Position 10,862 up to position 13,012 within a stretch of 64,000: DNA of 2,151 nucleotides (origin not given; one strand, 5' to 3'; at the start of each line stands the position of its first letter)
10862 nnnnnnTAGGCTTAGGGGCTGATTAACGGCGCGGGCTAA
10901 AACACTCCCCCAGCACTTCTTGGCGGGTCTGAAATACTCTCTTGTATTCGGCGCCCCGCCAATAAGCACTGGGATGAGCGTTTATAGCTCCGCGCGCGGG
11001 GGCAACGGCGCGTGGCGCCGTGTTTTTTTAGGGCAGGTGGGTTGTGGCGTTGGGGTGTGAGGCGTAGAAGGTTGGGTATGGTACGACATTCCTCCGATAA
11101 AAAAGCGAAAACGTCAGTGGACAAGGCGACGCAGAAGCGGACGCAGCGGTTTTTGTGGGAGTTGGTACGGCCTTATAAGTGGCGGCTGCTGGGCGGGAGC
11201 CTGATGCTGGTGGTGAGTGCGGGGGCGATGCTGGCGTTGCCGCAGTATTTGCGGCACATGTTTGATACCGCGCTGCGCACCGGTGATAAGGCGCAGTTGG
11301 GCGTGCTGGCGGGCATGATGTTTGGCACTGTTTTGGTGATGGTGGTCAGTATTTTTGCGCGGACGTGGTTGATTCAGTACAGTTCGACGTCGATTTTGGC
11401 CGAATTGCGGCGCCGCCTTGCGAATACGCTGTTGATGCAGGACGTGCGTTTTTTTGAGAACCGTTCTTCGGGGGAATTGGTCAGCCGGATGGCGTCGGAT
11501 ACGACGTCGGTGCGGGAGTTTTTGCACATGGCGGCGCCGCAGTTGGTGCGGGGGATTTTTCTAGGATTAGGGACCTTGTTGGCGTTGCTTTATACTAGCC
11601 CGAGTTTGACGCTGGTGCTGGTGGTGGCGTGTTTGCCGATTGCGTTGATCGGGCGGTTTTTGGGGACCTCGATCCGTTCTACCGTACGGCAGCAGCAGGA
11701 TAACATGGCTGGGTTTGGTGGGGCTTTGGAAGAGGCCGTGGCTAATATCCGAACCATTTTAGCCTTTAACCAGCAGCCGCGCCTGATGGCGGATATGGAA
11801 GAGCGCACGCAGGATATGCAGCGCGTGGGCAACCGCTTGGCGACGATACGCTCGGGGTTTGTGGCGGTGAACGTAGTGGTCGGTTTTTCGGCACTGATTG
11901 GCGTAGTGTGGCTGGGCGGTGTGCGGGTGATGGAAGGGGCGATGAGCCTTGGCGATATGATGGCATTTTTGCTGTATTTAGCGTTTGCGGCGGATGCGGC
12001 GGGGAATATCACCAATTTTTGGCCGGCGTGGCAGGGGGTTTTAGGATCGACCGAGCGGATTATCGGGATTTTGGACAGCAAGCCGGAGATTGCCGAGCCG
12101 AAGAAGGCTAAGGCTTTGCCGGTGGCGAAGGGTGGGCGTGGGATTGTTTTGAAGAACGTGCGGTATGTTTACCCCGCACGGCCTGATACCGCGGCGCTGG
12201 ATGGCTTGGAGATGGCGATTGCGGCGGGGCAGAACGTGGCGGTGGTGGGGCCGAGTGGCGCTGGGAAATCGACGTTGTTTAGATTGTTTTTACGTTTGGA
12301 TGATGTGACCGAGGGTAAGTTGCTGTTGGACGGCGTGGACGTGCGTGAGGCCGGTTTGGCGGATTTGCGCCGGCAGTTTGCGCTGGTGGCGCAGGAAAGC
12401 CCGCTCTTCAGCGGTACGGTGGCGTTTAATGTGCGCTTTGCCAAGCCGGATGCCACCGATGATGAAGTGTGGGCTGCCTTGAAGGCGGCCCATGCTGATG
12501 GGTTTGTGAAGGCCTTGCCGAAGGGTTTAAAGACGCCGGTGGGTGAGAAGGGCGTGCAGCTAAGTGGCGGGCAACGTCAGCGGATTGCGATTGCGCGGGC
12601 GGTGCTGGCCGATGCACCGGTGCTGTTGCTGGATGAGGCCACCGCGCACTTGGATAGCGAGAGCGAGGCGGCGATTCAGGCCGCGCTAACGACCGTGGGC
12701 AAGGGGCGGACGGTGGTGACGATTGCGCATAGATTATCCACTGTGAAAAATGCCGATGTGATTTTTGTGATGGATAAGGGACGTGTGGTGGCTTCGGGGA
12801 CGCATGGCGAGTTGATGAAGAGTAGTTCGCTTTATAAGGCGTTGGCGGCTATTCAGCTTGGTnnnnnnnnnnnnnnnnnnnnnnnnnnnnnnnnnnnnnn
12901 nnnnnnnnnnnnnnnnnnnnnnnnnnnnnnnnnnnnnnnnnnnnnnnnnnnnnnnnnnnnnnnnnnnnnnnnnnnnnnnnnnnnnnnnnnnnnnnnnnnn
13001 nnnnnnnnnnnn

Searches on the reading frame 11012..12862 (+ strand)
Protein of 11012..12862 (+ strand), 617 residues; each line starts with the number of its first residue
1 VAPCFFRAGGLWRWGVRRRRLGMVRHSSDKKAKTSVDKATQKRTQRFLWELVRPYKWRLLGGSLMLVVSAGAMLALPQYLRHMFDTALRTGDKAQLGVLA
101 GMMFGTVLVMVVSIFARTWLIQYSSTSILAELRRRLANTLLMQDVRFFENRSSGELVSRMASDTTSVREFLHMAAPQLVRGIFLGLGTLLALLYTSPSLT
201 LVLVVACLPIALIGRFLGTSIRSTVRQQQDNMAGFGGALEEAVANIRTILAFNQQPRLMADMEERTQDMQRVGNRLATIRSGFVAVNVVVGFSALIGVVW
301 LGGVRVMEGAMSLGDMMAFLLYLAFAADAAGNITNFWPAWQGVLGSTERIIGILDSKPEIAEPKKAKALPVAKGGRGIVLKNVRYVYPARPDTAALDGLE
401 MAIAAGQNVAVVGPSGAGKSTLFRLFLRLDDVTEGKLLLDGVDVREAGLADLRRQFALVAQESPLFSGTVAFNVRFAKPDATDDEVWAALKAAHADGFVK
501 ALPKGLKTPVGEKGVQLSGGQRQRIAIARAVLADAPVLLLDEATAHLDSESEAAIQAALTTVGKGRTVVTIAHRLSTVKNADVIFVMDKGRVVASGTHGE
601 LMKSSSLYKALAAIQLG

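Call 32: search_protein_families(library=pfam, proteins=[window:11012-12862:+], max_evalue=0.001)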
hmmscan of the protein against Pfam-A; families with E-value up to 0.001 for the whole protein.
window:11012-12862:+ (617 aa): 5 families
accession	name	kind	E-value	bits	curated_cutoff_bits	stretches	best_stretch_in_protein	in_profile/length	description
PF00664.28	ABC_membrane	-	6.1e-50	170.9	28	1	64-324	6-268/274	ABC transporter transmembrane region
PF00005.33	ABC_tran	-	2.9e-30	106.1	25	1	396-545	1-137/137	ABC transporter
PF02463.25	SMC_N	-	3.1e-07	30.5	40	1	435-587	109-211/220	RecF/RecN/SMC N terminal domain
PF13191.12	AAA_16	-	0.00011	23.2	32.6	1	404-564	20-161/167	AAA ATPase domain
PF13401.12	AAA_22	-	0.0002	22.1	27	0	407-547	6-96/130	AAA domain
